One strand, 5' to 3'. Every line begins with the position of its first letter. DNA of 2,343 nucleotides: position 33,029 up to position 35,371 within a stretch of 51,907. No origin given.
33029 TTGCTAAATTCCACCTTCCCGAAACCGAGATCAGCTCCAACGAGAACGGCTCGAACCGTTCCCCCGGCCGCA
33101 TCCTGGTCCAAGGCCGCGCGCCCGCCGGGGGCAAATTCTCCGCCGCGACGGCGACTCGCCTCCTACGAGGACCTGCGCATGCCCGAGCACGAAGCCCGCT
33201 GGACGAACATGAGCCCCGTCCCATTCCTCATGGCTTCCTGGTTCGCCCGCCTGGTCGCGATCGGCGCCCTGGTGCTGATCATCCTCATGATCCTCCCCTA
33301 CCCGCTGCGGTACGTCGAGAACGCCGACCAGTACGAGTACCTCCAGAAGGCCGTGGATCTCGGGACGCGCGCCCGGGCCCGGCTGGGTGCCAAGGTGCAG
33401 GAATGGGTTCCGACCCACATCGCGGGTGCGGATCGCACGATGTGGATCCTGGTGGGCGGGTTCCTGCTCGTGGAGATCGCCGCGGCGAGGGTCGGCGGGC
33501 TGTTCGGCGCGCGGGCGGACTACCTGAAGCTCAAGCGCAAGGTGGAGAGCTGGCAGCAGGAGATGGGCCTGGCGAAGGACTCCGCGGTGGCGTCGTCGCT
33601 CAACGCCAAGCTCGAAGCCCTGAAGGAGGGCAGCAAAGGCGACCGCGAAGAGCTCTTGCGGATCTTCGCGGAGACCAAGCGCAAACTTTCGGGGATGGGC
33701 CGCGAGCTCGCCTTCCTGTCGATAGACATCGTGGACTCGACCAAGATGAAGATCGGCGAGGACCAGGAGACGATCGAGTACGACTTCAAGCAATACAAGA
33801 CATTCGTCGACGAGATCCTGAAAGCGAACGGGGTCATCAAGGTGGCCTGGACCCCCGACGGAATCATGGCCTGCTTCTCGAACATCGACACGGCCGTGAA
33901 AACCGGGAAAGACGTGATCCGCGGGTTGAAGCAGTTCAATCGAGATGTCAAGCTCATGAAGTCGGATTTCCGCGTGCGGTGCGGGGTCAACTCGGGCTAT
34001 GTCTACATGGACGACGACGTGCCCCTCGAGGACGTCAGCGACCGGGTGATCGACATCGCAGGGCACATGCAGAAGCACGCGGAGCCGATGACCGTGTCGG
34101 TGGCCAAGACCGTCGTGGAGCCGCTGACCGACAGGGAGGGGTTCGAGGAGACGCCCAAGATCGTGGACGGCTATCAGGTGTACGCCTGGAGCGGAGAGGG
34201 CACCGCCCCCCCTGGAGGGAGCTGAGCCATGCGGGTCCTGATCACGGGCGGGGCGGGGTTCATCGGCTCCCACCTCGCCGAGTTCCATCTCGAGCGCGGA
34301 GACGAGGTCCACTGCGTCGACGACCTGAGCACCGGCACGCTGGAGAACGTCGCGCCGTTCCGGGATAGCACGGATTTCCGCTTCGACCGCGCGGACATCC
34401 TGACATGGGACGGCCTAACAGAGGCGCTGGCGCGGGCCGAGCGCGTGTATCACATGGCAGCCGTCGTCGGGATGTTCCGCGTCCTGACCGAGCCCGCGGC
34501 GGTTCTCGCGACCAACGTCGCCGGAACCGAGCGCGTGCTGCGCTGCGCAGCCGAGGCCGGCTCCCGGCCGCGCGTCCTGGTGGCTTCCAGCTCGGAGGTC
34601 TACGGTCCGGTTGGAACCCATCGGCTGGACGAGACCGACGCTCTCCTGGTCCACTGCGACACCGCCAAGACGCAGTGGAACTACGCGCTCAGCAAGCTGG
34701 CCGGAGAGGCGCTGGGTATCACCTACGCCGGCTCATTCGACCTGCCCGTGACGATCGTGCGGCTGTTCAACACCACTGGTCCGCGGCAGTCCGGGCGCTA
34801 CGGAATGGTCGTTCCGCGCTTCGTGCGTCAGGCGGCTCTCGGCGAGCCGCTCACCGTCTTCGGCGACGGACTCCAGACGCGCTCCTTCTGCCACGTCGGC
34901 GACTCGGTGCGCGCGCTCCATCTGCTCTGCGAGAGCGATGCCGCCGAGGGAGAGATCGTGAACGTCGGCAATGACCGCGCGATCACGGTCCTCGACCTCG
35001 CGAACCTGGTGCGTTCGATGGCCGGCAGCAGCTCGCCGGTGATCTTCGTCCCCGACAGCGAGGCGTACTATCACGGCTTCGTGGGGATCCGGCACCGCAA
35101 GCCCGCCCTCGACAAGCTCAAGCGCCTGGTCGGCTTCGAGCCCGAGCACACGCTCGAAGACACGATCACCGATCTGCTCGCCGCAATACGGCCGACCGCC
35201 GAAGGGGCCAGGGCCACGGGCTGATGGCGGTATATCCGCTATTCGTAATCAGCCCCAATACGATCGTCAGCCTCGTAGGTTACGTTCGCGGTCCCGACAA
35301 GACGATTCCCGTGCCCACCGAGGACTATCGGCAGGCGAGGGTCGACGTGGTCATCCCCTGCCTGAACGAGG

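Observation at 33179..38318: Synthase-dependent exopolysaccharide module headed by a class III cyclase-homology membrane protein instead of any c-di-GMP component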

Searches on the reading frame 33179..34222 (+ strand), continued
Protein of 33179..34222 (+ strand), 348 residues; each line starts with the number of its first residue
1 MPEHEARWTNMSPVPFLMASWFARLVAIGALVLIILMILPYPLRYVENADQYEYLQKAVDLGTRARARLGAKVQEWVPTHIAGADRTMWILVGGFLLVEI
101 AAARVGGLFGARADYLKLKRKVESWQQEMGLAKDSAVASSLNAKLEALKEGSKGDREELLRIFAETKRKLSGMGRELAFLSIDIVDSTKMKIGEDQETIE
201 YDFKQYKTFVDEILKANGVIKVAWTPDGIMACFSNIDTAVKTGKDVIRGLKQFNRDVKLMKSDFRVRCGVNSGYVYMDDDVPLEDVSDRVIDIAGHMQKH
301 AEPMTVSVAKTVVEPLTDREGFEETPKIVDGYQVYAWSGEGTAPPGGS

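Call 62: search_protein_families(library=pfam, proteins=[P0300, P0404, P0399, P0409, P0426, P0384, P0388, P0294, P0422, P0386], max_evalue=0.001)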
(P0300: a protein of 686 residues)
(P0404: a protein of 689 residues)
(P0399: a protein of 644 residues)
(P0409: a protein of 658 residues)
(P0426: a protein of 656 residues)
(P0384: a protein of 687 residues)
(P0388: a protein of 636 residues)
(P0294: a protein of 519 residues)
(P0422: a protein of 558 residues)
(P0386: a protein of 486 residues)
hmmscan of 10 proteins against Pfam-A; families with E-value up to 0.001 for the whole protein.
P0300 (686 aa): 4 families
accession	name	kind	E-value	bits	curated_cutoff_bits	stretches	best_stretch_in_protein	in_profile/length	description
PF00069.31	Pkinase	-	2e-49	168.8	31.7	1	397-645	1-252/263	Protein kinase domain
PF07714.23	PK_Tyr_Ser-Thr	-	3.8e-31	108.8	23.1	1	398-615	2-222/258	Protein tyrosine and serine/threonine kinase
PF01636.29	APH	-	1.1e-07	32.3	23.2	1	443-511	42-107/239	Phosphotransferase enzyme family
PF03109.22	ABC1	-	6.7e-05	22.6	22.9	1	444-547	119-216/244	ABC1 atypical kinase-like domain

P0404 (689 aa): 5 families
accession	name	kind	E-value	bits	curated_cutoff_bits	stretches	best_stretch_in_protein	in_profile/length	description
PF00069.31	Pkinase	-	3.9e-51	174.4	31.7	1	373-629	1-253/263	Protein kinase domain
PF07714.23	PK_Tyr_Ser-Thr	-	1.7e-37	129.6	23.1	1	374-629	2-250/258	Protein tyrosine and serine/threonine kinase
PF03109.22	ABC1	-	3.4e-08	33.4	22.9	1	430-530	123-216/244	ABC1 atypical kinase-like domain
PF01636.29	APH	-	3.6e-06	27.3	23.2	0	491-518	155-185/239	Phosphotransferase enzyme family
PF17667.7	Pkinase_fungal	-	8e-05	22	24.1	1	498-575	304-387/387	Fungal protein kinase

P0399 (644 aa): 6 families
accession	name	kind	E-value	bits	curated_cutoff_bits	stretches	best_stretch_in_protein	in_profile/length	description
PF00069.31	Pkinase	-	2.6e-54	184.8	31.7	1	365-616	1-252/263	Protein kinase domain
PF07714.23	PK_Tyr_Ser-Thr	-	2.8e-38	132.1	23.1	1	368-615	4-248/258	Protein tyrosine and serine/threonine kinase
PF17667.7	Pkinase_fungal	-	6.4e-07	28.9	24.1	1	468-563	288-387/387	Fungal protein kinase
PF03109.22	ABC1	-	2.2e-06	27.4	22.9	1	422-517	123-215/244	ABC1 atypical kinase-like domain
PF01636.29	APH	-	1.2e-05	25.7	23.2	0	479-514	158-195/239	Phosphotransferase enzyme family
PF01163.29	RIO1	-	0.00053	20.1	22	0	443-514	82-149/187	RIO domain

P0409 (658 aa): 6 families
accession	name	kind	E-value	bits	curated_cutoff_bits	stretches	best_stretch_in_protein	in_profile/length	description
PF00069.31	Pkinase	-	1.3e-53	182.5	31.7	1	373-630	1-254/263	Protein kinase domain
PF07714.23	PK_Tyr_Ser-Thr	-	1e-39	136.9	23.1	1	374-627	2-248/258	Protein tyrosine and serine/threonine kinase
PF03109.22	ABC1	-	2.8e-05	23.8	22.9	1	448-532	141-218/244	ABC1 atypical kinase-like domain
PF00211.25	Guanylate_cyc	-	0.00013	22.1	21.9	1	162-311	9-164/183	Adenylate and Guanylate cyclase catalytic domain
PF01636.29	APH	-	0.00029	21.1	23.2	0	485-526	149-195/239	Phosphotransferase enzyme family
PF17667.7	Pkinase_fungal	-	0.00041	19.6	24.1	1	499-573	305-385/387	Fungal protein kinase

P0426 (656 aa): 4 families
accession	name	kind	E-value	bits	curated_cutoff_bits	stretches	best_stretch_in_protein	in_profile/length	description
PF00069.31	Pkinase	-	1.4e-50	172.6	31.7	1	389-642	1-253/263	Protein kinase domain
PF07714.23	PK_Tyr_Ser-Thr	-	3.5e-36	125.3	23.1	1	390-642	2-250/258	Protein tyrosine and serine/threonine kinase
PF03109.22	ABC1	-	5.4e-06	26.2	22.9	1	454-544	131-217/244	ABC1 atypical kinase-like domain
PF01636.29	APH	-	1.3e-05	25.6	23.2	0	393-496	3-99/239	Phosphotransferase enzyme family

P0384 (687 aa): 5 families
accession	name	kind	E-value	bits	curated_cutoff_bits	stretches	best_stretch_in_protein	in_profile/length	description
PF00069.31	Pkinase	-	8.7e-54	183.1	31.7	1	10-262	2-253/263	Protein kinase domain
PF07714.23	PK_Tyr_Ser-Thr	-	1.7e-43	149.3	23.1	1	10-261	2-249/258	Protein tyrosine and serine/threonine kinase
PF03109.22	ABC1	-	4.5e-07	29.7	22.9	1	81-161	142-222/244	ABC1 atypical kinase-like domain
PF01636.29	APH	-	2e-05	24.9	23.2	0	117-155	159-199/239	Phosphotransferase enzyme family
PF00211.25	Guanylate_cyc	-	4.7e-05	23.5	21.9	1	520-668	6-160/183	Adenylate and Guanylate cyclase catalytic domain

P0388 (636 aa): 1 family
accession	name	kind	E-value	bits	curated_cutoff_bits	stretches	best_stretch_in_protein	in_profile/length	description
PF14516.12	AAA_35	-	0.00036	19.9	27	0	84-228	118-267/331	AAA-like domain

P0294 (519 aa): 1 family
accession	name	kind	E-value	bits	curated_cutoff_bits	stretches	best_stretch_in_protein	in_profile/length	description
PF00211.25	Guanylate_cyc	-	0.00018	21.6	21.9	0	360-489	14-152/183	Adenylate and Guanylate cyclase catalytic domain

P0422 (558 aa): 1 family
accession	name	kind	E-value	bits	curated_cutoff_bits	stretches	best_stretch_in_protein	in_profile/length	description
PF00211.25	Guanylate_cyc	-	4.6e-05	23.5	21.9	1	386-535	5-160/183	Adenylate and Guanylate cyclase catalytic domain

P0386 (486 aa): 5 families
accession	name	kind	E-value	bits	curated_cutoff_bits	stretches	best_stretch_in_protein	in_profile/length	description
PF00069.31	Pkinase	-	2e-50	172.1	31.7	1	221-437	1-212/263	Protein kinase domain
PF07714.23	PK_Tyr_Ser-Thr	-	2e-32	113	23.1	1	224-440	4-223/258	Protein tyrosine and serine/threonine kinase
PF03109.22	ABC1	-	1e-05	25.2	22.9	1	296-371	142-216/244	ABC1 atypical kinase-like domain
PF01636.29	APH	-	1.9e-05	25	23.2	1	310-367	132-195/239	Phosphotransferase enzyme family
PF17667.7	Pkinase_fungal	-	0.00082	18.6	24.1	0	328-407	289-378/387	Fungal protein kinase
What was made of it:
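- Closest known: Class III adenylyl/guanylyl cyclases with 2-TM or 6-TM anchors and coiled-coil transducers. Different: The family has an operonic link to GT2 synthases and fusions to Ser/Thr kinases (call 62).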

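Call 72: search_protein_families(library=ncbifam, proteins=[L087:1870-3450:+], max_evalue=1)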
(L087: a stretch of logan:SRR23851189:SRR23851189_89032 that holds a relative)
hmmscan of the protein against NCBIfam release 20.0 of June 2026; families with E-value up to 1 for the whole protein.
L087:1870-3450:+ (527 aa): 0 families

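Call 82: search_protein_families(library=padloc, proteins=[window:33179-34222:+], max_evalue=0.01)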
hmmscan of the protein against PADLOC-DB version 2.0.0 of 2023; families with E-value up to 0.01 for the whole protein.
window:33179-34222:+ (348 aa): 1 family
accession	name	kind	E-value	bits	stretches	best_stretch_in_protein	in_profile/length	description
PDLC02367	PycC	-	0.00025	18.5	1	176-277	43-149/226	-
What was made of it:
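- On Pycsar defence cyclase: PycC scores 18.5 bits only, and no effector is present (call 82).
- There is a weak PADLOC PycC hit: 18.5 bits, E 2.5e-4 (call 82).
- Tried and rejected: Pycsar/defence reading: only an 18.5-bit PycC hit (call 82).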

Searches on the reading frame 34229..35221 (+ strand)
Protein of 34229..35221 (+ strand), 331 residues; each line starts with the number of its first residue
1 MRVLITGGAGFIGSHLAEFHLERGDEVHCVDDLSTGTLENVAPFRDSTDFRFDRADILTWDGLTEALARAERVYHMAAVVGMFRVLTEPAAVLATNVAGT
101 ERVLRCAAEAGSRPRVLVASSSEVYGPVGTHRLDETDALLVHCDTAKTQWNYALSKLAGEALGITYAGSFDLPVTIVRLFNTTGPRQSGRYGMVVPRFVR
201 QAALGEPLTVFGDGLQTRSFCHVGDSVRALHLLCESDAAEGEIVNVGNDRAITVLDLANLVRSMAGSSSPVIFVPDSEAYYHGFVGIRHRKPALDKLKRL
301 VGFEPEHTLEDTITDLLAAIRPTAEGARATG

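Call 6: search_protein_families(library=pfam, proteins=[window:34229-35221:+], max_evalue=0.1)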
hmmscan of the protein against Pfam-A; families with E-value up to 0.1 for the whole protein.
window:34229-35221:+ (331 aa): 7 families
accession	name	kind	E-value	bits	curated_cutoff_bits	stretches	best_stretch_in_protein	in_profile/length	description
PF01370.27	Epimerase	-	1.4e-54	185.5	20.9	1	3-247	1-240/240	NAD dependent epimerase/dehydratase family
PF16363.11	GDP_Man_Dehyd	-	6.7e-48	164.3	27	1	4-315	1-331/332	GDP-mannose 4,6 dehydratase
PF01073.25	3Beta_HSD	-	1.8e-12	47.3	22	1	4-161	1-155/280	3-beta hydroxysteroid dehydrogenase/isomerase family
PF02719.21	Polysacc_synt_2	-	3.1e-12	46.7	20.2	1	3-289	1-265/293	Polysaccharide biosynthesis protein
PF07993.18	NAD_binding_4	-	4.3e-12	46.2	20.1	1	68-190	87-215/258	Male sterility protein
PF04321.23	RmlD_sub_bind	-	1.7e-07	31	27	1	1-269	1-235/287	RmlD substrate binding domain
PF00106.31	adh_short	-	0.085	12.8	26.6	0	3-73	3-74/195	short chain dehydrogenase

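Call 7: search_protein_families(library=ncbifam, proteins=[window:34229-35221:+], max_evalue=0.1)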
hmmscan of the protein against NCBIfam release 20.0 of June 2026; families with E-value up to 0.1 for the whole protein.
window:34229-35221:+ (331 aa): 38 families (the best 25 are shown)
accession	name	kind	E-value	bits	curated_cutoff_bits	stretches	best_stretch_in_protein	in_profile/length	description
TIGR04180.1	EDH_00030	hypoth_equivalog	5.2e-46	157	475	1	3-269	1-260/297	NAD-dependent 4,6-dehydratase LegB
TIGR01181.1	dTDP_gluc_dehyt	equivalog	1.3e-39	136.2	365.1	1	2-313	1-304/321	dTDP-glucose 4,6-dehydratase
NF008872.0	PRK11908.1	equivalog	1.3e-28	100.1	294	1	2-328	3-343/349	bifunctional UDP-4-keto-pentose/UDP-xylose synthase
TIGR01179.1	galE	equivalog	4e-28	98.2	262.3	1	2-314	1-319/332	UDP-glucose 4-epimerase GalE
NF005998.1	PRK08125.1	equivalog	4.1e-27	94.9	777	1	2-317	317-646/649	bifunctional UDP-4-amino-4-deoxy-L-arabinose formyltransferase/UDP-glucuronic acid oxidase ArnA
NF007582.0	PRK10217.1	equivalog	1.8e-24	86.5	698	1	2-294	3-297/355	dTDP-glucose 4,6-dehydratase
NF007490.0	PRK10084.1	subfamily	2.2e-23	82.8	649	1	1-313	1-327/361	dTDP-glucose 4,6-dehydratase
NF011728.1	PRK15181.1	equivalog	3.8e-22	78.8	760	1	2-314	17-331/348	Vi polysaccharide biosynthesis UDP-N-acetylglucosaminuronic acid C-4 epimerase TviC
TIGR02197.1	heptose_epim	equivalog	3.9e-22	78.8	274.6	1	3-320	1-313/316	ADP-glyceromanno-heptose 6-epimerase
NF041015.1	UDPsulfquin_syn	equivalog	3.8e-18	65.6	575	2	191-321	235-364/384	UDP-sulfoquinovose synthase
TIGR03466.1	HpnA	hypoth_equivalog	9.8e-16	57.5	367.65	1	1-284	1-265/327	hopanoid-associated sugar epimerase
NF043036.1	ErythonDh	equivalog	3.6e-13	49.4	325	1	1-138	1-142/321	D-erythronate dehydrogenase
NF007956.0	PRK10675.1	subfamily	6.8e-13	48.4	394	1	1-274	1-289/338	UDP-glucose 4-epimerase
NF047922.1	GDPFucSynFcl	equivalog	2.2e-12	47.1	500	1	68-273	52-261/308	GDP-L-fucose synthase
TIGR01746.1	Thioester-redct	subfamily_domain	1.5e-11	44.1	213.35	1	60-263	82-279/371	thioester reductase domain-containing protein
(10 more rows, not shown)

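Call 38: search_solved_structures(query=window:34229-35221:+, max_evalue=1e-20)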
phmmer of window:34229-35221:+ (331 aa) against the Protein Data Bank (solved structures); distinct sequences matched with E-value up to 1e-20: 41.
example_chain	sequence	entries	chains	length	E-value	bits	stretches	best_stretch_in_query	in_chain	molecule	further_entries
4lk3_A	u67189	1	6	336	3.6e-44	154.5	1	2-317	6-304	UDP-glucuronic acid decarboxylase 1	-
4gll_A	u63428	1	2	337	5.1e-44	154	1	2-317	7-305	UDP-glucuronic acid decarboxylase 1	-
2b69_A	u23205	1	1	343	5.3e-44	154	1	2-317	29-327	UDP-glucuronate decarboxylase 1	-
4m55_A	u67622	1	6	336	6.9e-44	153.6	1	2-317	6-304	UDP-glucuronic acid decarboxylase 1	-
8vr2_A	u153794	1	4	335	8.6e-43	150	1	2-313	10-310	NAD-dependent epimerase/dehydratase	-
6wjb_A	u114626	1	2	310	2.9e-34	122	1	2-268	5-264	NAD-dependent epimerase/dehydratase family protein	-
6wj9_A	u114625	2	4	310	2.8e-33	118.7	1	2-268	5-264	NAD-dependent epimerase/dehydratase family protein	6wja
8rdg_A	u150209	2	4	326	3.7e-32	115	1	1-264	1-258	SDR family NAD(P)-dependent oxidoreductase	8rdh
8rdi_A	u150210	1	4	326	1.1e-31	113.5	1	1-264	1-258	SDR family NAD(P)-dependent oxidoreductase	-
6kv9_A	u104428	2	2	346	4.3e-31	111.6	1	3-266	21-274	MoeE5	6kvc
3icp_A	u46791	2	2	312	4.8e-31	111.4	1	1-313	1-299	NAD-dependent epimerase/dehydratase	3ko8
6zl6_A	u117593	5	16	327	4.6e-30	108.2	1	1-273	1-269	Epimerase domain-containing protein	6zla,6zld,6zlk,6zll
6zlj_A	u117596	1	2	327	1.4e-29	106.6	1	1-273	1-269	Epimerase domain-containing protein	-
8shh_A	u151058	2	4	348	5.6e-29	104.6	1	2-312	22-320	dTDP-glucose 4,6-dehydratase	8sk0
4zrm_A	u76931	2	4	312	1.6e-28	103.1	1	1-317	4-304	UDP-glucose 4-epimerase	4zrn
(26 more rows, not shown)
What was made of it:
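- Checked: The closest solved relatives of the 'epimerase' are UDP-glucuronate decarboxylases (call 38).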
